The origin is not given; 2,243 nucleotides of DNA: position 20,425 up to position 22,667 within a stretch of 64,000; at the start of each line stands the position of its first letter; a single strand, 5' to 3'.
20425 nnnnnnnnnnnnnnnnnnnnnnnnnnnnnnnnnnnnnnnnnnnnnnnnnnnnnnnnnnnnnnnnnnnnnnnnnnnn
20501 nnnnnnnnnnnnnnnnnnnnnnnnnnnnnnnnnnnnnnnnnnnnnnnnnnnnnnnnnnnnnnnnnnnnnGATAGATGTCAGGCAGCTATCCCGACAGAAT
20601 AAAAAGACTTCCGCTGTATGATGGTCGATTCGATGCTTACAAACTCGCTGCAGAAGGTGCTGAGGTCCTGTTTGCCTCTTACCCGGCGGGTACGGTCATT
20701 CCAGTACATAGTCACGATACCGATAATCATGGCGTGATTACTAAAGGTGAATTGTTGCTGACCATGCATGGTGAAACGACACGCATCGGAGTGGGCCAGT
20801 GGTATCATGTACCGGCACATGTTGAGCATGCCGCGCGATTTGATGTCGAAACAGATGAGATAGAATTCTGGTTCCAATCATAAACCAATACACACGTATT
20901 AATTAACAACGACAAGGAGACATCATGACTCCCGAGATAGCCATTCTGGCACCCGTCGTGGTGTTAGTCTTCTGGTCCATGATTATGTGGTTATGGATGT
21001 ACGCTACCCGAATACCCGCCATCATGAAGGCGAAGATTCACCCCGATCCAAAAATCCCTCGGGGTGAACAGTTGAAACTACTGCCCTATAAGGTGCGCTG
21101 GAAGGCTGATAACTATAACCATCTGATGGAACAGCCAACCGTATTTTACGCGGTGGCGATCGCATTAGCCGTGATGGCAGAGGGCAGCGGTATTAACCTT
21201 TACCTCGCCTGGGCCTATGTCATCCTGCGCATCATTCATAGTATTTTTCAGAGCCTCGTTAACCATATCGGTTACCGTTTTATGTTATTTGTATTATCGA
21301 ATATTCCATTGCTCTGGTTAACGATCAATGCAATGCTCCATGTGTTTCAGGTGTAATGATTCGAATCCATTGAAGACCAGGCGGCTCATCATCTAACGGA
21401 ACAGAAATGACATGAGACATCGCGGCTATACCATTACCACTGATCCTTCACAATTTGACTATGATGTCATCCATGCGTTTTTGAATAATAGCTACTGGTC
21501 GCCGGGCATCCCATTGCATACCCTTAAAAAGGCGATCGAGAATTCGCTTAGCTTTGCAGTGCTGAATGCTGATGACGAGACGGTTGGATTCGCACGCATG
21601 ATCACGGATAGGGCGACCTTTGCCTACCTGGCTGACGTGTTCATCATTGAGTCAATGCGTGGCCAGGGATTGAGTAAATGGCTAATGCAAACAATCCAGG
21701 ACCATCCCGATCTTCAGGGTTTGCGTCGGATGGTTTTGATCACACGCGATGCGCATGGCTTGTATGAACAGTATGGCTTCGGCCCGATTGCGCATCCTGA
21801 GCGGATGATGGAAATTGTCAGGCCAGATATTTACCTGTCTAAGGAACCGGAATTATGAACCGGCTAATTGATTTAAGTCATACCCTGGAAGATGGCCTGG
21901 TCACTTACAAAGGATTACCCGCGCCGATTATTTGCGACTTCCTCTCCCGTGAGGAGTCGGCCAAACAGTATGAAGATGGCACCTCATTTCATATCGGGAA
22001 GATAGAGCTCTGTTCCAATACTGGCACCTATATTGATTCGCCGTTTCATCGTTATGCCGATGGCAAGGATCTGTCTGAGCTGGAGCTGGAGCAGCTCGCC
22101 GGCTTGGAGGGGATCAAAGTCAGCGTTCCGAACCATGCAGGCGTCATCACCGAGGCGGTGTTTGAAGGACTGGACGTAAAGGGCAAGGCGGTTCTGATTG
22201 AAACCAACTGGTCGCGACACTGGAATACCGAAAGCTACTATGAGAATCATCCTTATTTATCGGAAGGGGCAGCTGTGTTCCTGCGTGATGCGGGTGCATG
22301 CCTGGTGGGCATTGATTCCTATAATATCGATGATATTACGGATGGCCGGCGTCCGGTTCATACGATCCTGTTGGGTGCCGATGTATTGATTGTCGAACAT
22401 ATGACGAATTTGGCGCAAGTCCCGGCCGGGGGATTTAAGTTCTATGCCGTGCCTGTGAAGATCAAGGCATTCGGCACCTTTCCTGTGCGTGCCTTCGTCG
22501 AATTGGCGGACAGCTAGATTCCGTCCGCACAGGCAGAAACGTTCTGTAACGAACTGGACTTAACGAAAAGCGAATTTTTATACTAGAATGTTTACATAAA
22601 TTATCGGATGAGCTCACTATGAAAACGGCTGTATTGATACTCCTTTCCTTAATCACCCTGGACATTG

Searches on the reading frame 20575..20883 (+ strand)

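Call 3: search_protein_families(library=pfam, proteins=[window:20575-20883:+], max_evalue=0.01)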
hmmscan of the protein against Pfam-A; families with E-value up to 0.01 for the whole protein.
window:20575-20883:+ (102 aa): 2 families
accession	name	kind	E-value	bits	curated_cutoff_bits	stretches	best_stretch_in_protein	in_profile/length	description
PF07883.17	Cupin_2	-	1.2e-09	38.2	27.2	1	34-90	3-59/70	Cupin domain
PF12973.13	Cupin_7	-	4e-05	23.8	27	1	26-93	30-94/105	ChrR Cupin-like domain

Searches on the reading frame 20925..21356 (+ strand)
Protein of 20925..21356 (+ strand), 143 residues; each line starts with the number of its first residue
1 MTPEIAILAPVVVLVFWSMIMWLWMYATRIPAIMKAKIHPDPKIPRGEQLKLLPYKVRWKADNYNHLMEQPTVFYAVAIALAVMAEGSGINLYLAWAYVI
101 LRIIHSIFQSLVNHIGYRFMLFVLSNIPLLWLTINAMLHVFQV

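Call 3: search_protein_families(library=pfam, proteins=[window:20925-21356:+], max_evalue=0.01)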
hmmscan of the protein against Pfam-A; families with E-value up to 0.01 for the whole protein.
window:20925-21356:+ (143 aa): 1 family
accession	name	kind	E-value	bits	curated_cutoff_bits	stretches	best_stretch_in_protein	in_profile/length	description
PF01124.23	MAPEG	-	5.6e-22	78.7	23.4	1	7-136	1-127/129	MAPEG family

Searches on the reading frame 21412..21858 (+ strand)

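Call 3: search_protein_families(library=pfam, proteins=[window:21412-21858:+], max_evalue=0.01)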
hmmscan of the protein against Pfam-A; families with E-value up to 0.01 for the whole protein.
window:21412-21858:+ (148 aa): 3 families
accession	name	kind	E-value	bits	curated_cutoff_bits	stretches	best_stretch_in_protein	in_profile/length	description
PF00583.31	Acetyltransf_1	-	4.3e-11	43.6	20.7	1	39-123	24-116/116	Acetyltransferase (GNAT) family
PF13508.13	Acetyltransf_7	-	1.3e-10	41.9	27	1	47-123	4-82/84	Acetyltransferase (GNAT) domain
PF13673.13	Acetyltransf_10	-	1.7e-10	41.4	23.6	1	36-131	20-114/128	Acetyltransferase (GNAT) domain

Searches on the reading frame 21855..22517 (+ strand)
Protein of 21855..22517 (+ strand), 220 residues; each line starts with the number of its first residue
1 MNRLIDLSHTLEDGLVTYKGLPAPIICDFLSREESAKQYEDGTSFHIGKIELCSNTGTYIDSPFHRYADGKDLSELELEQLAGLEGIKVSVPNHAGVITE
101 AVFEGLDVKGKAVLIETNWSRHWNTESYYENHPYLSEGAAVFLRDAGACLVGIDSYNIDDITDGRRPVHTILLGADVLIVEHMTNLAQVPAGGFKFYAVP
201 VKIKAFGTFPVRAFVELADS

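Call 3: search_protein_families(library=pfam, proteins=[window:21855-22517:+], max_evalue=0.01)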
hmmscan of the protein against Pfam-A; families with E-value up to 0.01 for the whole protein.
window:21855-22517:+ (220 aa): 1 family
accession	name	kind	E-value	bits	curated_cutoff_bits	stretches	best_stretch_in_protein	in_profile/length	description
PF04199.19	Cyclase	-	9.9e-22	78.1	23.1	1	5-159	1-141/142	Putative cyclase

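Call 4: search_protein_families(library=ncbifam, proteins=[window:21855-22517:+], max_evalue=0.01)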
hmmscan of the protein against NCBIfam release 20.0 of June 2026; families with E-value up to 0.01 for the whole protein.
window:21855-22517:+ (220 aa): 1 family
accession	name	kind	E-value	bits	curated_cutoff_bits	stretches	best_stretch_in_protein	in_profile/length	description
TIGR03035.1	trp_arylform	equivalog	3.1e-21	76.3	223.05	1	4-215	2-203/206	arylformamidase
